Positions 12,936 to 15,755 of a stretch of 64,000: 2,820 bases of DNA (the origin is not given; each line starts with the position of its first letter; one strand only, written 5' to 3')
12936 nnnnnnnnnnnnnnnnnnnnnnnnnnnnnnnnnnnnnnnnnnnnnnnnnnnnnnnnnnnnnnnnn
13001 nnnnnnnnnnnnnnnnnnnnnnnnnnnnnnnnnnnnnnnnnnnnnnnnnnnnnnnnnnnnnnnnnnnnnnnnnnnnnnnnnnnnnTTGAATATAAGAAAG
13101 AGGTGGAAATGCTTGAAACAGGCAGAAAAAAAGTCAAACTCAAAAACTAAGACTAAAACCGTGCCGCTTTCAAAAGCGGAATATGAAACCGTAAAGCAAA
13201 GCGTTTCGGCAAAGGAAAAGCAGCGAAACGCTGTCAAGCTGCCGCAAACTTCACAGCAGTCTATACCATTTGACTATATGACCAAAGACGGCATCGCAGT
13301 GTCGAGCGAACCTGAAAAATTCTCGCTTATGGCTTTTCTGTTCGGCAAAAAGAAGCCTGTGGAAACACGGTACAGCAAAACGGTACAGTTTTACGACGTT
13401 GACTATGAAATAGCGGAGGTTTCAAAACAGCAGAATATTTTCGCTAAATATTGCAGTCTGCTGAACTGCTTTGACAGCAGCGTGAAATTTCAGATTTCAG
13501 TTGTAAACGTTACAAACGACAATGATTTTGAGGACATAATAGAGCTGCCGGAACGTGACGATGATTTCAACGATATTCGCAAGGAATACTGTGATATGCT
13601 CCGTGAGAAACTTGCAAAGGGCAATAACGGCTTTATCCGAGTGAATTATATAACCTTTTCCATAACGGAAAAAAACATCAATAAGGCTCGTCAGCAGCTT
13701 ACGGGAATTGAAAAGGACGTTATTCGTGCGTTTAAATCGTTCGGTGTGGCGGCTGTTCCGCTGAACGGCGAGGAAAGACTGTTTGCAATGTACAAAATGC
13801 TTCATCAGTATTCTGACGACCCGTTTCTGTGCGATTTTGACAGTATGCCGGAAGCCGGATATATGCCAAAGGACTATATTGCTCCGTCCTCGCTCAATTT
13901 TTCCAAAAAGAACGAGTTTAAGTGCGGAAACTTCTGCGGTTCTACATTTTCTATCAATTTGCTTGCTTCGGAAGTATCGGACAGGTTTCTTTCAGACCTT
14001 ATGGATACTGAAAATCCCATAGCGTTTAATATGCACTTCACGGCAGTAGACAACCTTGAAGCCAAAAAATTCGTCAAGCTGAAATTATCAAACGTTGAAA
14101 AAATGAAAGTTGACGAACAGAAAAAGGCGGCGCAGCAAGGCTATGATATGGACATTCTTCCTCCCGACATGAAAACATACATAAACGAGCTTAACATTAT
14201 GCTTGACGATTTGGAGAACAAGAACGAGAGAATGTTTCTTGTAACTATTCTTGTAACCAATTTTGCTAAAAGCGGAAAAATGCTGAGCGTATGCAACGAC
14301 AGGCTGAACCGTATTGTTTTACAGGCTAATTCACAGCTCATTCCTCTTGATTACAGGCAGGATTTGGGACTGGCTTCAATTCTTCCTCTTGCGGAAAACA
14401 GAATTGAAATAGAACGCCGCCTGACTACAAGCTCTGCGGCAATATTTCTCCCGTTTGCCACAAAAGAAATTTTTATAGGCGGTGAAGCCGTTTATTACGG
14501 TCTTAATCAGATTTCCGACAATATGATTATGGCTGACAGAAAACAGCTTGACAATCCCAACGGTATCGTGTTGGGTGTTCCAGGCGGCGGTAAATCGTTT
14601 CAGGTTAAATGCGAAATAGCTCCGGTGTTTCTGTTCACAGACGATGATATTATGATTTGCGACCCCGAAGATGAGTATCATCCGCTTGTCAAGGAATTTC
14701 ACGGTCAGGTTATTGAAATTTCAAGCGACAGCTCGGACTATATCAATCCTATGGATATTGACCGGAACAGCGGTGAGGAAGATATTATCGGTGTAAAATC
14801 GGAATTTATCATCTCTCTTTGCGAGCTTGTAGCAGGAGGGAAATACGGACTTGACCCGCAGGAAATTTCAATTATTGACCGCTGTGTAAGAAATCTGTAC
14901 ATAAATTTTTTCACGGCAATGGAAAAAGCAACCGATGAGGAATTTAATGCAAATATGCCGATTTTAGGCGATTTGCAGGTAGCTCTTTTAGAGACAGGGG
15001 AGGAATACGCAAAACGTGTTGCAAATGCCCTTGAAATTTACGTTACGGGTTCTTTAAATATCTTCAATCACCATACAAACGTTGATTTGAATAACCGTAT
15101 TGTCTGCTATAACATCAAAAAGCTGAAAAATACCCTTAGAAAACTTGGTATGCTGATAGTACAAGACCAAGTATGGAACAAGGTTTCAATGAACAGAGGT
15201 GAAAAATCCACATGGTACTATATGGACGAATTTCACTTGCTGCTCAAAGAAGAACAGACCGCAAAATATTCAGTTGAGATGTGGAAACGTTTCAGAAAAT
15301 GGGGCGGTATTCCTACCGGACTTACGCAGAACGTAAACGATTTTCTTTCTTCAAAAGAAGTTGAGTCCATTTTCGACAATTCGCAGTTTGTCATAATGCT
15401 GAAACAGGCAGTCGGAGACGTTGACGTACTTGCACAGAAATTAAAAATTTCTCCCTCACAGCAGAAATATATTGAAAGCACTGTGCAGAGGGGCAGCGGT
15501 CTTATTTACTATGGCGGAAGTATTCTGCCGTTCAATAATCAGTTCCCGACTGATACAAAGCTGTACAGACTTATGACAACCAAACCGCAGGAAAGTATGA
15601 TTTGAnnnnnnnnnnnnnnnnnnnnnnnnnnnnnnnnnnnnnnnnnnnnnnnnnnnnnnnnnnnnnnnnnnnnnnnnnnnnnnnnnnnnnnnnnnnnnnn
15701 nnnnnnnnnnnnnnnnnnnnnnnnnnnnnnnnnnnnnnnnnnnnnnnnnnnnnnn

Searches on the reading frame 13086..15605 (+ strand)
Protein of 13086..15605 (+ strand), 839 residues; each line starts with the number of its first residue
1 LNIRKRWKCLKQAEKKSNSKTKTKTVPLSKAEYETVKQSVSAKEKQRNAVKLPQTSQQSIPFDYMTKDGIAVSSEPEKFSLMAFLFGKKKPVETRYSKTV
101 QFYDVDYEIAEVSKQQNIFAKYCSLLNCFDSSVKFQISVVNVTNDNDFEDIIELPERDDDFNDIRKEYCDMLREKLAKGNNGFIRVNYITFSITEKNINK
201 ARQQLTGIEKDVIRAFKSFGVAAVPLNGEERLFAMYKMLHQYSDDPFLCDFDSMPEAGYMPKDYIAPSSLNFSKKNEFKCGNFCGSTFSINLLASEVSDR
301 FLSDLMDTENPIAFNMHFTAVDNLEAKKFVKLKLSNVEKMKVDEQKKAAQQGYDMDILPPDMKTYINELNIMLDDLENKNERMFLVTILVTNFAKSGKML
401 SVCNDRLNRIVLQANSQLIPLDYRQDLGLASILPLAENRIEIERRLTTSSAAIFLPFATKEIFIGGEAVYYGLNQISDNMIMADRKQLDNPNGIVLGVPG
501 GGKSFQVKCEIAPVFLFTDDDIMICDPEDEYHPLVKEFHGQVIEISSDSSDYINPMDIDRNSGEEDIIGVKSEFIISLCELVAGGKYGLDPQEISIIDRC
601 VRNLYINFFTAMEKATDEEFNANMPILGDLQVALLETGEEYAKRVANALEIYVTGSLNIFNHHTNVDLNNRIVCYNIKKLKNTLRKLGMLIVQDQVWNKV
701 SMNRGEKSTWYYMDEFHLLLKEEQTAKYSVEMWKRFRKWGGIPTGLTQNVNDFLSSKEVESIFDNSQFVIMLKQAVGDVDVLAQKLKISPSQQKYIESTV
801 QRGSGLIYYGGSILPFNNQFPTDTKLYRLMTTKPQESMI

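Call 92: search_protein_families(library=pfam, proteins=[window:13086-15605:+], max_evalue=0.00001)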
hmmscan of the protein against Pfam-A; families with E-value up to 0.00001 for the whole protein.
window:13086-15605:+ (839 aa): 1 family
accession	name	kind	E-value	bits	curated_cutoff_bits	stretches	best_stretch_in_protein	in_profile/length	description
PF19044.6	P-loop_TraG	-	5.5e-10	38.9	25.8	1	484-796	23-342/413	TraG P-loop domain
